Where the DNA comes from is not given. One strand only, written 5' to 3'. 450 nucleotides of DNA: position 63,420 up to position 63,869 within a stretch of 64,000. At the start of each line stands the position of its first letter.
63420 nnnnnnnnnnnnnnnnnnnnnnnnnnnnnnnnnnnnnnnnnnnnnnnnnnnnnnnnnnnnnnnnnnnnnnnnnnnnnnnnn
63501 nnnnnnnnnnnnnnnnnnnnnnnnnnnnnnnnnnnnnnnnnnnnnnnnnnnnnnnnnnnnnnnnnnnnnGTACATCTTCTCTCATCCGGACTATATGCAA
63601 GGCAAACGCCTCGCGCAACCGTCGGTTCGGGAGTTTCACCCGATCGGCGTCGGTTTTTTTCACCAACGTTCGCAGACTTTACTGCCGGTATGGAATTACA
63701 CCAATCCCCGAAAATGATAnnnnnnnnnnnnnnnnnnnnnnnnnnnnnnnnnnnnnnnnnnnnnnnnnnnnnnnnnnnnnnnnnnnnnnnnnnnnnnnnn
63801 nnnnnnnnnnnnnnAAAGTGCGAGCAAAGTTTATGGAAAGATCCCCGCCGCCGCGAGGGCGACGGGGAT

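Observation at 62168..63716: FMN-riboswitch-controlled in-frame fusion of a RibU-like ECF S-component to a COG2426 (small-multidrug-export-like) membrane domain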

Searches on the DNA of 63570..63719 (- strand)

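Call 43: build_rna_model(alignment_id=A6)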
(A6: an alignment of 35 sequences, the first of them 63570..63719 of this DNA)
Model R1 built from alignment A6 (35 sequences, 211 columns); structure: RNAalifold consensus.
model positions 121; base pairs 27; branch points 4; effective number of sequences 1.32; information 0.59 bits per position. Calibrated on 0.2 Mb of random sequence (short: E-values are rough).
structure used (alignment columns):
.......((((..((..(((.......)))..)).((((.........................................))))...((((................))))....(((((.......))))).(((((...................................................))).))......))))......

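Call 45: search_with_rna_model(model_id=R1, sources=[L095, L096, L097, L098, L099, L100, L101, L102, L103, L104, L105, L106, L107, L108, L109, L110, L111, L112, L113, L114, L115, L116, L117, L118, L119, L120, L121, L122, L123, L124, L125, L126, L127, L128, L129, L130, L131, L132, L133, L134, L135, L136, L137, L138, L139, L140, L141, L142, L143, L144, L145, L146, L147, L148, L149, L150, L151, L152, L153, L154, L155, L156, L157, L158, L159, L160, L161, L162, L163, L164, L165, L166, L167, L168, L169, L170, L171, L172, L173, L174], max_evalue=1)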
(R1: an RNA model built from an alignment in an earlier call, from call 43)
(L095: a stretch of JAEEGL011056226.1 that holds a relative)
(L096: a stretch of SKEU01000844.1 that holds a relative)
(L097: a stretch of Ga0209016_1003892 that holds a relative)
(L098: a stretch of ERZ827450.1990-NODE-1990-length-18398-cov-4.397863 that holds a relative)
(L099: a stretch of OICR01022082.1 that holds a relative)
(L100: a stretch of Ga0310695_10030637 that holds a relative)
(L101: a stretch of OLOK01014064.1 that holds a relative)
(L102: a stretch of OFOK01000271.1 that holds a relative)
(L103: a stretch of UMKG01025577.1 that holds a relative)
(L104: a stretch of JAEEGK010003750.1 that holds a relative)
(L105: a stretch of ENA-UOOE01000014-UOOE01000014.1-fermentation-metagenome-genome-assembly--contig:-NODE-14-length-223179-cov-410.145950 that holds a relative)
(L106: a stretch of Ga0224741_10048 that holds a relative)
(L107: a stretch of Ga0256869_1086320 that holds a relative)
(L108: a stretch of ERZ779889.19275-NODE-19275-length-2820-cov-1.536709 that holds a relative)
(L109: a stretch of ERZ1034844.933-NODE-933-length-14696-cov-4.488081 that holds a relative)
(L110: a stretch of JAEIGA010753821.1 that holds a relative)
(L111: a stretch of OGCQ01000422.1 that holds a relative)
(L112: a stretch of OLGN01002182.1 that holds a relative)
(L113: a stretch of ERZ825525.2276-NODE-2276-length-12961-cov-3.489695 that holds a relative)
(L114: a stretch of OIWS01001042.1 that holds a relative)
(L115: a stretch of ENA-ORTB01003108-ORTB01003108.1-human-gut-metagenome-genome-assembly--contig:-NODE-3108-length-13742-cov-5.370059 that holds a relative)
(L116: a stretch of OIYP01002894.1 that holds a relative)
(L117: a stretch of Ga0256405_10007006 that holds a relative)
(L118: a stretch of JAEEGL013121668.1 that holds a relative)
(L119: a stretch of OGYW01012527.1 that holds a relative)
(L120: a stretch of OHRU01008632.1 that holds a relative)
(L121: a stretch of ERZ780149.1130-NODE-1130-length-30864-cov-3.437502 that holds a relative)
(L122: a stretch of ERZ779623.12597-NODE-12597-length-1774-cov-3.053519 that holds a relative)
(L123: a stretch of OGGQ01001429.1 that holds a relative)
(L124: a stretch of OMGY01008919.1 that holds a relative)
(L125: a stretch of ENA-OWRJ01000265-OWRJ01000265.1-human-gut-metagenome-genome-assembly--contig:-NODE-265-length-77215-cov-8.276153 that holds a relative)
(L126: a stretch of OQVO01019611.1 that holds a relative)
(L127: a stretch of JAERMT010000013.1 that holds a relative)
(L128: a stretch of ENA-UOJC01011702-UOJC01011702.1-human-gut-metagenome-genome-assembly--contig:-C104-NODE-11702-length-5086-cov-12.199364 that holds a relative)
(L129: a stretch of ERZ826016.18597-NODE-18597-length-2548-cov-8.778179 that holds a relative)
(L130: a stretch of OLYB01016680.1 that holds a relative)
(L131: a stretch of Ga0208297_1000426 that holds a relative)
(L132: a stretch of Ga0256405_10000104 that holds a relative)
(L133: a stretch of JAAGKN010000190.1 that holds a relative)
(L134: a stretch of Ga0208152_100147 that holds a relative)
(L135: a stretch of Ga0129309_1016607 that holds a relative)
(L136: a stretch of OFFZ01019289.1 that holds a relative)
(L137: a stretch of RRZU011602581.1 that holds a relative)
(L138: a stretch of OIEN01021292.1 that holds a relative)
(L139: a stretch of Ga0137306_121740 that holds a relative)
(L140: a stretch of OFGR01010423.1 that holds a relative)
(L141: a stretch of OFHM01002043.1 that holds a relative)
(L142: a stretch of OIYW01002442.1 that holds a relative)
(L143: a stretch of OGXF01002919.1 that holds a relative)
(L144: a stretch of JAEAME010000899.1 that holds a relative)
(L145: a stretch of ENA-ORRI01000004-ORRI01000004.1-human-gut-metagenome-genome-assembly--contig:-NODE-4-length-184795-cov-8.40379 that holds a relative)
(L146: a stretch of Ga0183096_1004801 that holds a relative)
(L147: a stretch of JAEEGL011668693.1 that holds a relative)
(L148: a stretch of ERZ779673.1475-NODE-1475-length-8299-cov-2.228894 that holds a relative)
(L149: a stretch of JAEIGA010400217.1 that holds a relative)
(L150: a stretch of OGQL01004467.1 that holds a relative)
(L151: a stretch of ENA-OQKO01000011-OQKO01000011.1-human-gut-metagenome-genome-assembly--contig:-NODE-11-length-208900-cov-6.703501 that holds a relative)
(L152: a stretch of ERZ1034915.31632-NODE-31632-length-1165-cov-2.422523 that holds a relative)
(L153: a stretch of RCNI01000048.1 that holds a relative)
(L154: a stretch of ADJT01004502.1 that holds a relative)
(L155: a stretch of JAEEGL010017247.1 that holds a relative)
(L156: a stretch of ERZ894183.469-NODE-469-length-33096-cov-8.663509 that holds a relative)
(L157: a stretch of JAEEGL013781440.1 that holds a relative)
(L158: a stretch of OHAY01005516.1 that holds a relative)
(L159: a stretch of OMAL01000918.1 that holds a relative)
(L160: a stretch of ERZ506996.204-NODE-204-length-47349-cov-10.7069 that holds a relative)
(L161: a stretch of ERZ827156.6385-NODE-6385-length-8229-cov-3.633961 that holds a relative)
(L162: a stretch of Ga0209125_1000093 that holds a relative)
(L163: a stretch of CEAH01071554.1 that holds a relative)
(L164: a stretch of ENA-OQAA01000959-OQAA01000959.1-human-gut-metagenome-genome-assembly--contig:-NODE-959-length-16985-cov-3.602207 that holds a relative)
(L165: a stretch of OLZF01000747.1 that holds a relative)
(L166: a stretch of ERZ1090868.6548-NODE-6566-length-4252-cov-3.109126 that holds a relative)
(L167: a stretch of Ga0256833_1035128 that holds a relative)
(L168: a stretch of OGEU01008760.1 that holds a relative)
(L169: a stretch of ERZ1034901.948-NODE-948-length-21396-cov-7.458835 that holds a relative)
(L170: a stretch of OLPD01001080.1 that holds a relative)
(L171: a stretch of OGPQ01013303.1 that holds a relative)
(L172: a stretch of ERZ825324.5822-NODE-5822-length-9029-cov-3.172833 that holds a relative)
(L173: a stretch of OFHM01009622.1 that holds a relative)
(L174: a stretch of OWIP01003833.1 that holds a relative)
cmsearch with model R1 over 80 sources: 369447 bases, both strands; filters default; matches with E-value up to 1: 0.
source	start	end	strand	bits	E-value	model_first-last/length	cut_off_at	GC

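Call 46: search_with_rna_model(model_id=R1, sources=[L015, L016, L017, L018, L019, L020, L021, L022, L023, L024, L025, L026, L027, L028, L029, L030, L031, L032, L033, L034, L035, L036, L037, L038, L039, L040, L041, L042, L043, L044, L045, L046, L047, L048, L049, L050, L051, L052, L053, L054, L055, L056, L057, L058, L059, L060, L061, L062, L063, L064, L065, L066, L067, L068, L069, L070, L071, L072, L073, L074, L075, L076, L077, L078, L079, L080, L081, L082, L083, L084, L085, L086, L087, L088, L089, L090, L091, L092, L093, L094], max_evalue=0.01)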
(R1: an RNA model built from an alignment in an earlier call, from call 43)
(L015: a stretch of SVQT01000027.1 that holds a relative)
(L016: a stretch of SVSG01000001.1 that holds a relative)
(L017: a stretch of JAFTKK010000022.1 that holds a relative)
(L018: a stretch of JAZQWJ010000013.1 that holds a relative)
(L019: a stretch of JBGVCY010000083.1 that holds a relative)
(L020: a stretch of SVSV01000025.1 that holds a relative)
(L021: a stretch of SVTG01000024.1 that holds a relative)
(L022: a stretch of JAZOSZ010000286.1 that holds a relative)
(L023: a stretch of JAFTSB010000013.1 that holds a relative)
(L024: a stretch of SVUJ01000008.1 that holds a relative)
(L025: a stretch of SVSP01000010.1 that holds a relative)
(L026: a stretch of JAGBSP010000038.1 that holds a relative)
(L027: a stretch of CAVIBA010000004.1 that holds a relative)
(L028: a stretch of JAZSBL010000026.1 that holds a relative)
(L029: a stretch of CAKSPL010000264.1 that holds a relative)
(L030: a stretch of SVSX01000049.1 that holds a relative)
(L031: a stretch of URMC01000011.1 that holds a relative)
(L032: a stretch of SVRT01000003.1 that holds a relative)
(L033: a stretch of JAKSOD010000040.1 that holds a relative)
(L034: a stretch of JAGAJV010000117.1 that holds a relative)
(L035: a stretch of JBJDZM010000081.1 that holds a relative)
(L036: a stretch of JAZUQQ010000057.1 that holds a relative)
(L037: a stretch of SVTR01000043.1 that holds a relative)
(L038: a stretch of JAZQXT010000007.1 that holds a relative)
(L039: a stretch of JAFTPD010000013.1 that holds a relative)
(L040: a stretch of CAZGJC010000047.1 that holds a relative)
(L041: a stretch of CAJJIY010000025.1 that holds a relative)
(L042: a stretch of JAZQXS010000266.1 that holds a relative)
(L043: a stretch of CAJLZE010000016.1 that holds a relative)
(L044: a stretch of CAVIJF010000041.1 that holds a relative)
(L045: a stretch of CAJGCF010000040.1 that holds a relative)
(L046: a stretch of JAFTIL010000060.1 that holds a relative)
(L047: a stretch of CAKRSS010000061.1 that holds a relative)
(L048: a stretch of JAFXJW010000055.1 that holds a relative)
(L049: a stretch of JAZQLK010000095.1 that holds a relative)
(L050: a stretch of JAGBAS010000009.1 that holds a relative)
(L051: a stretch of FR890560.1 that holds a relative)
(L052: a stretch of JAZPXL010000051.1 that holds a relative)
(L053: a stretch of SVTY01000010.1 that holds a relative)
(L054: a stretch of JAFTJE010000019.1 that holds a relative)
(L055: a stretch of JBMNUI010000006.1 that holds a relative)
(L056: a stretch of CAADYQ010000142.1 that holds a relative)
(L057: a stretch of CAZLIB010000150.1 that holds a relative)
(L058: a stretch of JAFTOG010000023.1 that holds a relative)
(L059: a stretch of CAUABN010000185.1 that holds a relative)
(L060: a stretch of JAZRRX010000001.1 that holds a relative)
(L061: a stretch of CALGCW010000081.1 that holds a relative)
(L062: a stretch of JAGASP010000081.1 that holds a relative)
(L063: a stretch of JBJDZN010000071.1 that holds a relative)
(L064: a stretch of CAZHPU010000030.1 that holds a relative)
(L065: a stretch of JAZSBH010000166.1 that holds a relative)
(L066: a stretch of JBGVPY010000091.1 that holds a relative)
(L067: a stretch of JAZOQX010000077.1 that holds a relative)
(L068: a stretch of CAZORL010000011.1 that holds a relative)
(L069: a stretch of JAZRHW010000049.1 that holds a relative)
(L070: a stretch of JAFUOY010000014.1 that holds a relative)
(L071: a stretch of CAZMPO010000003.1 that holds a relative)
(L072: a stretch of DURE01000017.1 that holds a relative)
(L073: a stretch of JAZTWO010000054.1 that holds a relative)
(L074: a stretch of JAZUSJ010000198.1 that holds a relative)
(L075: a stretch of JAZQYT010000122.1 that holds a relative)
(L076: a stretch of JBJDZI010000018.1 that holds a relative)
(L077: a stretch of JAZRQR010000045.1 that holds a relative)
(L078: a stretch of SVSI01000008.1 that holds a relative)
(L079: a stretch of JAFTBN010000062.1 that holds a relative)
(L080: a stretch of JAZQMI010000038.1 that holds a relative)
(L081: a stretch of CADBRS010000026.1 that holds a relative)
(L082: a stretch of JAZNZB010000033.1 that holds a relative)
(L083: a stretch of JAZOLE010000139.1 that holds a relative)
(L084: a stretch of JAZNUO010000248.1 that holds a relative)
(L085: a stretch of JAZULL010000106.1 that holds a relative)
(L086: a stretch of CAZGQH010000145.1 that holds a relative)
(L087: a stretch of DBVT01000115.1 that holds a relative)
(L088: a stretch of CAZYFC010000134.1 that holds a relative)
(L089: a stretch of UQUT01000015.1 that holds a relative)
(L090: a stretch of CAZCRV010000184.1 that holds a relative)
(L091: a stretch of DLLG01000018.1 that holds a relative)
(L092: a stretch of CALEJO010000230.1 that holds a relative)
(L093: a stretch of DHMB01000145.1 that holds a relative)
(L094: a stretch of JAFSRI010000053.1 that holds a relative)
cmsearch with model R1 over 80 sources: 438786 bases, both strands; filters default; matches with E-value up to 0.01: 69.
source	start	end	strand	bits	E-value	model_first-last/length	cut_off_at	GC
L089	2160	2279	+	134.8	1.4e-38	1-121/121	no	0.52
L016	1996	2115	+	132.2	8.3e-38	1-121/121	no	0.51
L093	374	493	+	130.6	2.7e-37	1-121/121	no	0.49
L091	2162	2281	+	129.8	4.6e-37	1-121/121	no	0.52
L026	229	345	+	129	8.2e-37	1-121/121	no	0.49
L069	584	705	+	128.8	9.4e-37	1-121/121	no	0.42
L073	1991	2112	+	127.8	1.9e-36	1-121/121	no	0.41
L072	2131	2248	+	127.6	2.1e-36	1-121/121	no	0.47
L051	2211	2328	+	127.5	2.2e-36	1-121/121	no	0.55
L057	519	645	+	127.5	2.3e-36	1-121/121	no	0.43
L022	126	242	+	127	3.2e-36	1-121/121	no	0.5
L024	2068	2185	+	126.8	3.7e-36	1-121/121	no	0.51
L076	1998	2120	+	126.5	4.8e-36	1-121/121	no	0.51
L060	1015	1137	+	125.6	8.9e-36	1-121/121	no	0.43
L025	2193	2313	+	125.4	1e-35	1-121/121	no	0.48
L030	2058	2180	+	124.9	1.5e-35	1-121/121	no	0.46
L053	1988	2105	+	124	2.7e-35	1-121/121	no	0.51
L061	1349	1474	+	123.9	2.8e-35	1-121/121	no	0.42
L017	497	632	+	123.4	4.3e-35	1-121/121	no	0.52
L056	2191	2311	+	123.3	4.5e-35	1-121/121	no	0.53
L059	1868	1988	+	123.3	4.5e-35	1-121/121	no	0.53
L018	951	1089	+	122.2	1e-34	1-121/121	no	0.53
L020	2054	2192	+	120.9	2.5e-34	1-121/121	no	0.5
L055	2095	2211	+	120.5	3.4e-34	1-121/121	no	0.51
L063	1899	2017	+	120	4.6e-34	1-121/121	no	0.5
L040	338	466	+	119.4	6.9e-34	1-121/121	no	0.44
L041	2153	2288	+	118.6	1.2e-33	1-121/121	no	0.51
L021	1205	1337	+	118.6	1.3e-33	1-121/121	no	0.49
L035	1982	2115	+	118.3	1.5e-33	1-121/121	no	0.47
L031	2078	2212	+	117.8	2.3e-33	1-121/121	no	0.51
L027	2115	2232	+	117.6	2.5e-33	1-121/121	no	0.55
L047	1909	2026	+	117.6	2.5e-33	1-121/121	no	0.55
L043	2148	2302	+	116.7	4.9e-33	1-121/121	no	0.49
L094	1005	1117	+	114.4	2.5e-32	1-121/121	no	0.5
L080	926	1048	+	113.7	3.9e-32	1-121/121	no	0.52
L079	4568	4684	-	113.4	4.8e-32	1-121/121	no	0.5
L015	1955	2110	+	113.1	6.3e-32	1-121/121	no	0.46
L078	2236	2356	+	113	6.7e-32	1-121/121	no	0.5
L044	968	1099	+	111.9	1.4e-31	1-121/121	no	0.58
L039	1108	1249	+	111.8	1.5e-31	1-121/121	no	0.56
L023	426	576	+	109.3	9.1e-31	1-121/121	no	0.51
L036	2223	2342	+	109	1.1e-30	1-121/121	no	0.53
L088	468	600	+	107.9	2.5e-30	1-121/121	no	0.51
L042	282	513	+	107.1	4.4e-30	1-121/121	no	0.52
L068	2094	2220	+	106.2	8.1e-30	1-121/121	no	0.47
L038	2122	2275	+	105.6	1.3e-29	1-121/121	no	0.49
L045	681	826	+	105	1.9e-29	1-121/121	no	0.47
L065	1914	2174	+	103.6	5.1e-29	1-121/121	no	0.52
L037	2017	2181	+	103.5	5.6e-29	1-121/121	no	0.56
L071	2097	2223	+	102.5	1.1e-28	1-121/121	no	0.5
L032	1995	2139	+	102.1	1.5e-28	1-121/121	no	0.45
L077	1326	1464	+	101.5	2.2e-28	1-121/121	no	0.45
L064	2099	2230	+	101.2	2.8e-28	1-121/121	no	0.43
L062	1107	1275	+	100.5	4.7e-28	1-121/121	no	0.53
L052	2135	2247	+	100.1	6.1e-28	1-121/121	no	0.53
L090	1232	1381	+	98.7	1.6e-27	1-121/121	no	0.48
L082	2053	2217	+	95.9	1.2e-26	1-121/121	no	0.48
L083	1544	1710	+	94.6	3e-26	1-121/121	no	0.47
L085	2054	2217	+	93.6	5.9e-26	1-121/121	no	0.51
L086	151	309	+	91.1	3.4e-25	1-121/121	no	0.5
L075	2029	2206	+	88.4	2.4e-24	1-121/121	no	0.5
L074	1242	1419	+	87.8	3.5e-24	1-121/121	no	0.51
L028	2037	2180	+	87.1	6.1e-24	1-121/121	no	0.47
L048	979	1221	+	84.2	4.8e-23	1-121/121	no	0.5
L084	1995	2234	+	83.6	7.4e-23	1-121/121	no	0.52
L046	1051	1167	+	82.3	1.7e-22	1-121/121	no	0.58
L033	1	59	+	46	2.5e-11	62-121/121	5'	0.54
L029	1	49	+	40.9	9.4e-10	72-121/121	5'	0.53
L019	1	35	+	23.7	0.00019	86-121/121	5'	0.51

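Call 58: search_with_rna_model(model_id=R1, sources=[L050, L092, L067, L150], max_evalue=10, filters=off)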
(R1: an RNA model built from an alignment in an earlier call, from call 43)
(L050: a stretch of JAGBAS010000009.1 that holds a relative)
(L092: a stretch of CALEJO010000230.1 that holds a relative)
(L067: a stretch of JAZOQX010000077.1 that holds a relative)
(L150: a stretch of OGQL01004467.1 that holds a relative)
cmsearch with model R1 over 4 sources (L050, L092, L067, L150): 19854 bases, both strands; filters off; matches with E-value up to 10: 19.
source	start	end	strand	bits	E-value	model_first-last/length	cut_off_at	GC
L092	5912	6084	+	7.7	0.67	1-121/121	no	0.52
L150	1102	1130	-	7.1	1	1-121/121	no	0.21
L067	1327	1453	+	5.9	2.4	1-121/121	no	0.46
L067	1257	1307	-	5.4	3.6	1-121/121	no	0.24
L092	4559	4589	-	5.3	3.8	34-65/121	no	0.58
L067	1257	1287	+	4.9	5.1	1-121/121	no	0.23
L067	1468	1495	+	4.7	5.5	1-121/121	no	0.32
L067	74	100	+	4.7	5.8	1-121/121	no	0.52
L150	939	983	-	4.4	7.3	1-121/121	no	0.33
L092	4489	4531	+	4.4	7.3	1-121/121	no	0.56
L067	711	745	-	4.3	7.4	1-121/121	no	0.51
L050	3937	3962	+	4.2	8.1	1-121/121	no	0.31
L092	5489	5531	+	4.2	8.4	1-121/121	no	0.63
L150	2390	2430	-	4.1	8.6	1-121/121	no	0.17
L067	1822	1848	+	4.1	8.7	1-121/121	no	0.56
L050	1752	1799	+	4.1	8.8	1-121/121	no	0.46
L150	2733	2769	-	4.1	9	1-121/121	no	0.41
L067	1448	1475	-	3.9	9.7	1-121/121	no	0.5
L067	2999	3121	+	3.9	9.7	1-121/121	no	0.51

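Call 69: search_with_rna_model(model_id=R1, sources=[L175, L176], max_evalue=0.01)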
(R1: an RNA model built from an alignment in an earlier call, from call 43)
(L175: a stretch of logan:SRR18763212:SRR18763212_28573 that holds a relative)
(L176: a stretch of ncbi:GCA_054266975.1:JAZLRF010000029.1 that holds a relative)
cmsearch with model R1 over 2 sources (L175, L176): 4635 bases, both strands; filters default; matches with E-value up to 0.01: 2.
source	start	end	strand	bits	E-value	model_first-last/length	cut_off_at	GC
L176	1612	1730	+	128.1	1.6e-38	1-121/121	no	0.5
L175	50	214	+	103.1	7.4e-31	1-121/121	no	0.56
